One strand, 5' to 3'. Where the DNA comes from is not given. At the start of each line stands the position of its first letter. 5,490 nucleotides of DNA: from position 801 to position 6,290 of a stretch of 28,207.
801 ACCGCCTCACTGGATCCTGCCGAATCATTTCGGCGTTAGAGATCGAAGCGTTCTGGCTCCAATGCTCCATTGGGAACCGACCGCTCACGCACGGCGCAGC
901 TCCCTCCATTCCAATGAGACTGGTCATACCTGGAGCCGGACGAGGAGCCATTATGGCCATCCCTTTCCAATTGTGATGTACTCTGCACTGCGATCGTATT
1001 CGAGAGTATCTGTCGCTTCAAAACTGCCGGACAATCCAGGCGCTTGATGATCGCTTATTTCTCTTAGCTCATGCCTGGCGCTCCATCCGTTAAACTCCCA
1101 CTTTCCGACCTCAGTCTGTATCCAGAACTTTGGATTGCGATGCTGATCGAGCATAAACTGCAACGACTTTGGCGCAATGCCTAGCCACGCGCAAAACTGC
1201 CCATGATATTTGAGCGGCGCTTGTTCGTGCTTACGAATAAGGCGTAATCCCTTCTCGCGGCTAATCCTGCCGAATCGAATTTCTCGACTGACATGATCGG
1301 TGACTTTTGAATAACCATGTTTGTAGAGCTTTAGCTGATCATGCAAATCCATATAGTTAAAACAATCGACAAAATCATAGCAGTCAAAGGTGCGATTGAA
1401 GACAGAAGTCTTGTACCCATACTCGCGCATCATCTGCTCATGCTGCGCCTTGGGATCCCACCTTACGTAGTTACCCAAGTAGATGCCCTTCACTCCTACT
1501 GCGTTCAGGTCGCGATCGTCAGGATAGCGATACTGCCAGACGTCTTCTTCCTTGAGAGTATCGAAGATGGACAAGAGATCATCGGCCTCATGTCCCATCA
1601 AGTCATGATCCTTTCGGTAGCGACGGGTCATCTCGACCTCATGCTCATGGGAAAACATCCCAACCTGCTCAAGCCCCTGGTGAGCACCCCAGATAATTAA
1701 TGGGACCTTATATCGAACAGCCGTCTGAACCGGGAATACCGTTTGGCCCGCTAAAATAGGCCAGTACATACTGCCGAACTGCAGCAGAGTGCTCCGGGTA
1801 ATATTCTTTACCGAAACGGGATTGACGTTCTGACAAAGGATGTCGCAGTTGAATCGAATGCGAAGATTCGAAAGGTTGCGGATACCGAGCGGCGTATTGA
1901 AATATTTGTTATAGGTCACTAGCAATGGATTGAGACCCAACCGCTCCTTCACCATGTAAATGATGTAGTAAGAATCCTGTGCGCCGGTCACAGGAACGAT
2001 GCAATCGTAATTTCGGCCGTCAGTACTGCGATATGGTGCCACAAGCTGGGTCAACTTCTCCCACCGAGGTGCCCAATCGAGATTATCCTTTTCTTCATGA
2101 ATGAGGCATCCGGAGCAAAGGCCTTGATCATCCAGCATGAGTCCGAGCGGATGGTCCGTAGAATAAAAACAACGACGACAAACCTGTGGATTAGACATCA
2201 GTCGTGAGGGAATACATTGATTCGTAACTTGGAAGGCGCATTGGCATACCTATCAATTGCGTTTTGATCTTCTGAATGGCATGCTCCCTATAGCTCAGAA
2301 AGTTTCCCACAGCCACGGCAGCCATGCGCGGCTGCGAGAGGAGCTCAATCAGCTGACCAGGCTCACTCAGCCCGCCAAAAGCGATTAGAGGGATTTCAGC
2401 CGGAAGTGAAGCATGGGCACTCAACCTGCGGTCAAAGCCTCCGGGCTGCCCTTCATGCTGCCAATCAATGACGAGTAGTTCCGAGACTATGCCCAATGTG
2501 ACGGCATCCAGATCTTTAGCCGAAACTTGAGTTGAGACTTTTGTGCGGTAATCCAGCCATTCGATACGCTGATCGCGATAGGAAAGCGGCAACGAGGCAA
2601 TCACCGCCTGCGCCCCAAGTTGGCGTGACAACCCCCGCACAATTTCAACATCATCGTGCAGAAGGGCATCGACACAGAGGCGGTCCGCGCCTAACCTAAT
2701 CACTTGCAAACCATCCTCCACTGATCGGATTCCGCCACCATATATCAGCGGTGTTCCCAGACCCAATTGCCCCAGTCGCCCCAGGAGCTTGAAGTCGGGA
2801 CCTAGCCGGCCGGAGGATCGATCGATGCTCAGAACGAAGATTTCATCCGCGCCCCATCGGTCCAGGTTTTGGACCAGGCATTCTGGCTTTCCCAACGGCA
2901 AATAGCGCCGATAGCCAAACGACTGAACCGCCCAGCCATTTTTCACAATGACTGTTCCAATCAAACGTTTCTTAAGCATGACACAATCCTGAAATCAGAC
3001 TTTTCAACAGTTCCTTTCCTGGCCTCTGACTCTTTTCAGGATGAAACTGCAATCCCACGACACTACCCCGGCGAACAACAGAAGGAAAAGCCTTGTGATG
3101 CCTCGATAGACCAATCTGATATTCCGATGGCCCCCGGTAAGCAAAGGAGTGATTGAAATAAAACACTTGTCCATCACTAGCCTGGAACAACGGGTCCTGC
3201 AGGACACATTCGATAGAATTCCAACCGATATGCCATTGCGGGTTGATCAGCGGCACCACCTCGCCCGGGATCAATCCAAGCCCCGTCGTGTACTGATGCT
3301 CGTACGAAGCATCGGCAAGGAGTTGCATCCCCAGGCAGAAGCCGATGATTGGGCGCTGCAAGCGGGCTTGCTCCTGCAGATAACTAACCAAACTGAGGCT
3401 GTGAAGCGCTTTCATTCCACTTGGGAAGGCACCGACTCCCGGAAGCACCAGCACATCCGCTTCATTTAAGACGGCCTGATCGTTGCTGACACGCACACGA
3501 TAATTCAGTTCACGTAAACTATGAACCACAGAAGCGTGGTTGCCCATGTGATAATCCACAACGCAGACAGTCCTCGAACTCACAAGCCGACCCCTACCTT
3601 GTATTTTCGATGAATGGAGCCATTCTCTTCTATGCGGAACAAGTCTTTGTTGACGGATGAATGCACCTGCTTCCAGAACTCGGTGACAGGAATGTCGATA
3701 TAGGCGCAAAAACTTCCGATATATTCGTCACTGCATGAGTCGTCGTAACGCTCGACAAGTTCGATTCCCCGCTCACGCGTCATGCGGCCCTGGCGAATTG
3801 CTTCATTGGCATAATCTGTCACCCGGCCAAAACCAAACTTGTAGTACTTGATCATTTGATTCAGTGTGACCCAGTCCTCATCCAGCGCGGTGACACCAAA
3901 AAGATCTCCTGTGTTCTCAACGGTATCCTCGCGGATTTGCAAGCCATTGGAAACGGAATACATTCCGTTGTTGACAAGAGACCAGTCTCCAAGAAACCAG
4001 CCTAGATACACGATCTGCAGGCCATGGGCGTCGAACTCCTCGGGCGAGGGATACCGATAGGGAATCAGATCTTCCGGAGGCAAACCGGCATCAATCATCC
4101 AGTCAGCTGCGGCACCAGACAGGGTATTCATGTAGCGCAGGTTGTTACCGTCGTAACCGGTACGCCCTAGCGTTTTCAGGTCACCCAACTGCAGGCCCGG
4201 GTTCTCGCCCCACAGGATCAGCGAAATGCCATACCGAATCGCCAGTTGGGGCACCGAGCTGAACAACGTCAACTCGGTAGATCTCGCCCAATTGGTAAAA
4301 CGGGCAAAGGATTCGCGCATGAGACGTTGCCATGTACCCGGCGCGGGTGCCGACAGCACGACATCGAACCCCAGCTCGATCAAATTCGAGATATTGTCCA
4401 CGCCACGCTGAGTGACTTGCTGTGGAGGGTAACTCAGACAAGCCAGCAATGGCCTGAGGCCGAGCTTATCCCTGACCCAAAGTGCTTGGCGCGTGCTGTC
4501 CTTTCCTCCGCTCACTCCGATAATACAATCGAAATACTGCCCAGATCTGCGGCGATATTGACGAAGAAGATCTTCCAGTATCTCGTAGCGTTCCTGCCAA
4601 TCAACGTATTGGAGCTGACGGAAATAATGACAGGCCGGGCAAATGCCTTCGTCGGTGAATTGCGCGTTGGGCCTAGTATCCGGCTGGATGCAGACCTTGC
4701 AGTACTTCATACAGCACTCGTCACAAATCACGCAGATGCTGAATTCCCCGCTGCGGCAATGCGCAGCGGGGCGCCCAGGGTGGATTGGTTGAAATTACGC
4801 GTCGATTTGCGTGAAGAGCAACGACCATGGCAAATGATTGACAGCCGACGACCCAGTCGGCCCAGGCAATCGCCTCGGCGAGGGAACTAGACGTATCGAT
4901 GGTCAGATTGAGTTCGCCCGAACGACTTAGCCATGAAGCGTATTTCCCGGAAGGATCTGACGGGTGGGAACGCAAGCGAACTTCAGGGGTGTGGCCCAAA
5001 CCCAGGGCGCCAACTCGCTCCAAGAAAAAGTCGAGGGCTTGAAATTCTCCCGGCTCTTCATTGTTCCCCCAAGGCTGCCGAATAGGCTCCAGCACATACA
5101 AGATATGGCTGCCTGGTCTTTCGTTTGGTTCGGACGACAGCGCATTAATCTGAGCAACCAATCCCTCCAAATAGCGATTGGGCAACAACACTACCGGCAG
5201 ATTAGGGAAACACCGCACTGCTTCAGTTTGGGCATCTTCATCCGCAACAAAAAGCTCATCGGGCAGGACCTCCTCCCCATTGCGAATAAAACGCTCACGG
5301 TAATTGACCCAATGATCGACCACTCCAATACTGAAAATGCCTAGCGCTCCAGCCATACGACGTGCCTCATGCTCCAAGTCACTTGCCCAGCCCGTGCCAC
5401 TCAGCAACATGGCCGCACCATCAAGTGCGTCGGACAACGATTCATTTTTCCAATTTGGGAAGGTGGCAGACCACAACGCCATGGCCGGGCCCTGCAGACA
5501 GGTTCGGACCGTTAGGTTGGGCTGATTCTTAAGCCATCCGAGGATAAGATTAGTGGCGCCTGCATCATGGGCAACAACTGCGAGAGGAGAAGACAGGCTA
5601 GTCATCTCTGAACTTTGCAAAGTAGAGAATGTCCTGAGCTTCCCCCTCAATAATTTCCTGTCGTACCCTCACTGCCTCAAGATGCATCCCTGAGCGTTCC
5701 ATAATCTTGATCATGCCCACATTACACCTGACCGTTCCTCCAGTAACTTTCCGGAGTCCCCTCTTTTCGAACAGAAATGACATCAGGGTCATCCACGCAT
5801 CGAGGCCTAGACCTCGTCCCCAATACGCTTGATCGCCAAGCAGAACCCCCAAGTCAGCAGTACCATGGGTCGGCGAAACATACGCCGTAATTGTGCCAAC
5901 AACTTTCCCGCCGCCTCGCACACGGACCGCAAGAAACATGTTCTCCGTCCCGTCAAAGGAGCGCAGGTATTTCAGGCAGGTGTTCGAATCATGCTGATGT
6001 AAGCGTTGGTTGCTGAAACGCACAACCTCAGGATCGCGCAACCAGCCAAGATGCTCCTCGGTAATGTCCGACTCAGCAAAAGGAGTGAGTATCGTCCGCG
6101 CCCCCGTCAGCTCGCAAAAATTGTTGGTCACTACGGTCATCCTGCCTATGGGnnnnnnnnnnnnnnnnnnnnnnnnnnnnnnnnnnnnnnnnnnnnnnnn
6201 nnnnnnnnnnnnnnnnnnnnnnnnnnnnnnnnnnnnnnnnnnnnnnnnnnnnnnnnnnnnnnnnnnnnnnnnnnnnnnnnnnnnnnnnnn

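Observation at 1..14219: Pseudaminic acid pathway fused to an unusually long tailoring line: candidate route to an undescribed nonulosonic acid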

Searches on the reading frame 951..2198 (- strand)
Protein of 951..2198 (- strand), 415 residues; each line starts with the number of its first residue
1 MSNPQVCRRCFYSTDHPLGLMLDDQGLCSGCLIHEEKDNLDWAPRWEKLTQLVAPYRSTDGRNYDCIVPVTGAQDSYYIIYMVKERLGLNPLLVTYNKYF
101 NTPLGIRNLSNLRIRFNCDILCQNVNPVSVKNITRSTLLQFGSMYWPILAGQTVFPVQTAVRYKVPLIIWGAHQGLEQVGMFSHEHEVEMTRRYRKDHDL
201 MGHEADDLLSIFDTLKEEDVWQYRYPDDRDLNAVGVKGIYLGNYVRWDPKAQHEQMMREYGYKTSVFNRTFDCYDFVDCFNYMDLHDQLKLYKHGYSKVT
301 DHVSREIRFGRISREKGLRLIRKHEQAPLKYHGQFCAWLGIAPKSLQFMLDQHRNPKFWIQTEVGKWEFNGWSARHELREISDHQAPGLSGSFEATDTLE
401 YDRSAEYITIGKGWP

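Call 4: search_protein_families(library=pfam, proteins=[window:951-2198:-])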
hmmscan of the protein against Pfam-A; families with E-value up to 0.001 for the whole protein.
window:951-2198:- (415 aa): 0 families

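Call 6: search_protein_families(library=ncbifam, proteins=[window:951-2198:-], max_evalue=0.01)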
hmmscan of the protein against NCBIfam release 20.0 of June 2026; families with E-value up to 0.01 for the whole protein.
window:951-2198:- (415 aa): 1 family
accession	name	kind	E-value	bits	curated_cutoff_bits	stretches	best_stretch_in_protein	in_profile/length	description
TIGR03573.1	WbuX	subfamily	8e-88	295.2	203.2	1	5-347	2-340/344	N-acetyl sugar amidotransferase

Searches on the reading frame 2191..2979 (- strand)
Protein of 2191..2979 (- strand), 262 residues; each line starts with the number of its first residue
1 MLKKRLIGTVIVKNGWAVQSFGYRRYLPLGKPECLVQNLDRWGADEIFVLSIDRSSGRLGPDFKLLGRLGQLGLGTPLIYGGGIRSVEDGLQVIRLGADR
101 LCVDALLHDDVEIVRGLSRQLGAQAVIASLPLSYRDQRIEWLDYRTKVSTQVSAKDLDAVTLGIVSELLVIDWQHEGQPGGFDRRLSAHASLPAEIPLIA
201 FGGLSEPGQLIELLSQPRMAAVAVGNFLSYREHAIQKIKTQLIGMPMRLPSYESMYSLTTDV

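Call 4: search_protein_families(library=pfam, proteins=[window:2191-2979:-])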
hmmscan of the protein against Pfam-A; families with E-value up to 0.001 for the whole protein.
window:2191-2979:- (262 aa): 1 family
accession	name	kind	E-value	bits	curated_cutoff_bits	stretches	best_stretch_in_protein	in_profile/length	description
PF00977.27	His_biosynth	-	5.6e-17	62.4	23.6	1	8-230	4-224/228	Histidine biosynthesis protein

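Call 6: search_protein_families(library=ncbifam, proteins=[window:2191-2979:-], max_evalue=0.01)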
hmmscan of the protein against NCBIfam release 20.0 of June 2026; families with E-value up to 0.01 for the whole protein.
window:2191-2979:- (262 aa): 11 families
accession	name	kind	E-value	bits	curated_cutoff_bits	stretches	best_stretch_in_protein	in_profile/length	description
TIGR03572.1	WbuZ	equivalog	4.1e-31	108.1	299.7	1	1-230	1-232/232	glycosyl amidation-associated protein WbuZ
NF038364.1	AglZ_HisF2_fam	equivalog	1.6e-27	96.5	310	1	2-233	1-233/248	AglZ/HisF2 family acetamidino modification protein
TIGR00735.1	hisF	equivalog_domain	7.4e-24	84.4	294.55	1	1-243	1-247/254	imidazole glycerol phosphate synthase subunit HisF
NF010112.0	PRK13585.1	equivalog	6.9e-12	45.5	243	1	29-228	30-224/241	1-(5-phosphoribosyl)-5-[(5-phosphoribosylamino)methylideneamino]imidazole-4-carboxamide isomerase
TIGR00007.1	TIGR00007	equivalog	5.3e-09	36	228.95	1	40-227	38-220/231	1-(5-phosphoribosyl)-5-[(5-phosphoribosylamino)methylideneamino]imidazole-4-carboxamide isomerase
NF010113.0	PRK13586.1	equivalog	8.7e-06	25.6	238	1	27-193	27-188/232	1-(5-phosphoribosyl)-5-((5-phosphoribosylamino)methylideneamino)imidazole-4-carboxamide isomerase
TIGR01768.1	GGGP-family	subfamily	2.7e-05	23.8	113.25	1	75-111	179-215/224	geranylgeranylglyceryl phosphate synthase family protein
TIGR00734.1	hisAF_rel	hypoth_equivalog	0.0014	18.5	179.85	1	33-109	144-218/221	HisA/HisF family protein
NF005574.0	PRK07259.1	equivalog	0.0016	17.4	269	0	76-121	238-283/304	dihydroorotate dehydrogenase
TIGR01037.2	pyrD_sub1_fam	subfamily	0.0061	15.7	270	0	195-245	234-283/300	dihydroorotate dehydrogenase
NF003199.0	PRK04169.1-3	subfamily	0.0067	16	169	0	76-114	185-223/233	geranylgeranylglyceryl/heptaprenylglyceryl phosphate synthase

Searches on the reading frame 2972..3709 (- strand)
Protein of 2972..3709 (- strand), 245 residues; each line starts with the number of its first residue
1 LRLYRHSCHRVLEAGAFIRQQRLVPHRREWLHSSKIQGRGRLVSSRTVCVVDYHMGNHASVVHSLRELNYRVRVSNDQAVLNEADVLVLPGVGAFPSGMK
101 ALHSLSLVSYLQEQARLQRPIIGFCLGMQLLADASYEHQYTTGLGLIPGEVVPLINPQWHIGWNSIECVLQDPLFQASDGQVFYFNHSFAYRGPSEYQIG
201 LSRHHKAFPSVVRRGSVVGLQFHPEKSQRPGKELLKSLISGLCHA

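Call 4: search_protein_families(library=pfam, proteins=[window:2972-3709:-])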
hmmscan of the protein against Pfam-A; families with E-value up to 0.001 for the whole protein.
window:2972-3709:- (245 aa): 3 families
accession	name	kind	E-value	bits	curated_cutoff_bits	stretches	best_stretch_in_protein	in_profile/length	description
PF00117.34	GATase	-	1.7e-17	64.1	22.8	1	50-235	2-183/190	Glutamine amidotransferase class-I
PF07685.20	GATase_3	-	6.7e-06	26.3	27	1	49-151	4-115/196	CobB/CobQ-like glutamine amidotransferase domain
PF01965.30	DJ-1_PfpI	-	0.0002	21.7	26.6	1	59-142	37-120/165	DJ-1/PfpI family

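Call 6: search_protein_families(library=ncbifam, proteins=[window:2972-3709:-], max_evalue=0.01)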
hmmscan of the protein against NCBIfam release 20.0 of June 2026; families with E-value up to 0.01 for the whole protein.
window:2972-3709:- (245 aa): 16 families
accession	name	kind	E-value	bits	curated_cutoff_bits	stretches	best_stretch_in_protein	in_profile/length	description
TIGR01855.1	IMP_synth_hisH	equivalog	1.4e-52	178.4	105.4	1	48-239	1-196/198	imidazole glycerol phosphate synthase subunit HisH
NF010608.0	PRK14004.1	equivalog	4.5e-25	88.6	216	1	48-239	2-207/210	imidazole glycerol phosphate synthase subunit HisH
NF001989.1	PRK00784.1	equivalog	1.1e-08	34.2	273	1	44-150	246-358/480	cobyric acid synthase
TIGR00888.1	guaA_Nterm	equivalog_domain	1.2e-07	31.4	172.15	1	50-134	3-86/188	glutamine-hydrolyzing GMP synthase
TIGR03800.1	PLP_synth_Pdx2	equivalog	1.2e-06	28.6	105.55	1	56-137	9-89/184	pyridoxal 5'-phosphate synthase glutaminase subunit PdxT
NF001975.0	PRK00758.1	equivalog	2e-06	27.5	198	1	48-134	4-84/185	GMP synthase subunit A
NF005072.0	PRK06490.1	equivalog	4.6e-05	22.5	339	1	110-226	84-187/251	glutamine amidotransferase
NF006562.0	PRK09065.1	equivalog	9e-05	22.1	205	0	83-134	56-106/242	glutamine amidotransferase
NF005458.0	PRK07053.1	equivalog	0.0001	21.8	250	1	81-141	45-106/234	glutamine amidotransferase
TIGR01368.1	CPSaseIIsmall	equivalog_domain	0.00035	19.7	307.35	1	48-137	176-265/361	glutamine-hydrolyzing carbamoyl-phosphate synthase small subunit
NF000848.1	PRK00074.1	equivalog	0.00035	19.3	400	1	50-244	3-189/512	glutamine-hydrolyzing GMP synthase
NF005849.0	PRK07765.1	equivalog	0.00054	19.3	308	1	69-134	32-92/219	aminodeoxychorismate/anthranilate synthase component II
TIGR00566.1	trpG_papA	subfamily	0.00058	19.7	121.05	0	69-134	31-90/192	glutamine amidotransferase of anthranilate synthase or aminodeoxychorismate synthase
NF009475.0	PRK12838.1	equivalog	0.00084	18.4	221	1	46-135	170-257/359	carbamoyl phosphate synthase small subunit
TIGR01737.1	FGAM_synth_I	equivalog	0.0039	16.6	177.8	0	74-134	31-94/228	phosphoribosylformylglycinamidine synthase I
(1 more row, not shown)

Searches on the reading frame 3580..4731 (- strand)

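Call 4: search_protein_families(library=pfam, proteins=[window:3580-4731:-])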
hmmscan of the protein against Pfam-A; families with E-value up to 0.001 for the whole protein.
window:3580-4731:- (383 aa): 0 families

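Call 6: search_protein_families(library=ncbifam, proteins=[window:3580-4731:-], max_evalue=0.01)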
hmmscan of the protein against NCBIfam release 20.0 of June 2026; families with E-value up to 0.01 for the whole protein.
window:3580-4731:- (383 aa): 2 families
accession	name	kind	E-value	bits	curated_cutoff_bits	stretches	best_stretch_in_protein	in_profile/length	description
TIGR03573.1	WbuX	subfamily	7.2e-82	275.6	203.2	1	8-356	1-343/344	N-acetyl sugar amidotransferase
NF010587.0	PRK13980.1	equivalog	0.0089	15.3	255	0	39-109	5-73/267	NAD+ synthase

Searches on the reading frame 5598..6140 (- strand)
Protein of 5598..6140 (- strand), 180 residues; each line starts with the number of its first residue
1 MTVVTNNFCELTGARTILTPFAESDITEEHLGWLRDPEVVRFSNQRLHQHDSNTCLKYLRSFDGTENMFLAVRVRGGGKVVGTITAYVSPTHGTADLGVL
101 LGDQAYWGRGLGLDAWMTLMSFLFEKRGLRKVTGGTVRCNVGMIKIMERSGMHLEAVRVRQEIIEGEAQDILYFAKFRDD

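Call 3: search_protein_families(library=pfam, proteins=[window:5598-6140:-])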
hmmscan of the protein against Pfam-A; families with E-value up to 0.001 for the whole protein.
window:5598-6140:- (180 aa): 3 families
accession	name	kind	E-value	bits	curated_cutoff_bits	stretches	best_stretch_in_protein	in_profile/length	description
PF13302.13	Acetyltransf_3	-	6.4e-17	63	25.4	1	15-153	1-138/138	Acetyltransferase (GNAT) domain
PF00583.31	Acetyltransf_1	-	7.4e-08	33.1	20.7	1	64-151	29-115/116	Acetyltransferase (GNAT) family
PF13523.12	Acetyltransf_8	-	3.4e-07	30.4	27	1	33-155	12-140/145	Acetyltransferase (GNAT) domain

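Call 5: search_protein_families(library=ncbifam, proteins=[window:5598-6140:-], max_evalue=0.01)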
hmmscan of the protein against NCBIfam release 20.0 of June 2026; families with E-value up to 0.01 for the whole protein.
window:5598-6140:- (180 aa): 2 families
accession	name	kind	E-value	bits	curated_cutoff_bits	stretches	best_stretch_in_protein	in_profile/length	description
NF000225.3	AAC_6p_Strep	exception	0.00011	22.2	250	1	66-153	40-125/156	aminoglycoside 6'-N-acetyltransferase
NF000431.1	AAC_6p_Ian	exception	0.0018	17.8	400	0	97-173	96-172/190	aminoglycoside N-acetyltransferase AAC(6')-Ian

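Call 33: search_solved_structures(query=window:5598-6140:-, max_evalue=0.001)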
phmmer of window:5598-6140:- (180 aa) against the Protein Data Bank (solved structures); distinct sequences matched with E-value up to 0.001: 3.
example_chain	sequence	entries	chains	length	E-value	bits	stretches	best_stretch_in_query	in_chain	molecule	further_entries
6edd_A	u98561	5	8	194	3.5e-06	30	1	8-155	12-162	Acetyltransferase PA3944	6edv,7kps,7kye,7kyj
7kpp_A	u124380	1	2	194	7.7e-06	28.9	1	8-155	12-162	Acetyltransferase PA3944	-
9iy3_A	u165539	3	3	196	6e-05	26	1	11-153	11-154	GCN5-related N-acetyltransferase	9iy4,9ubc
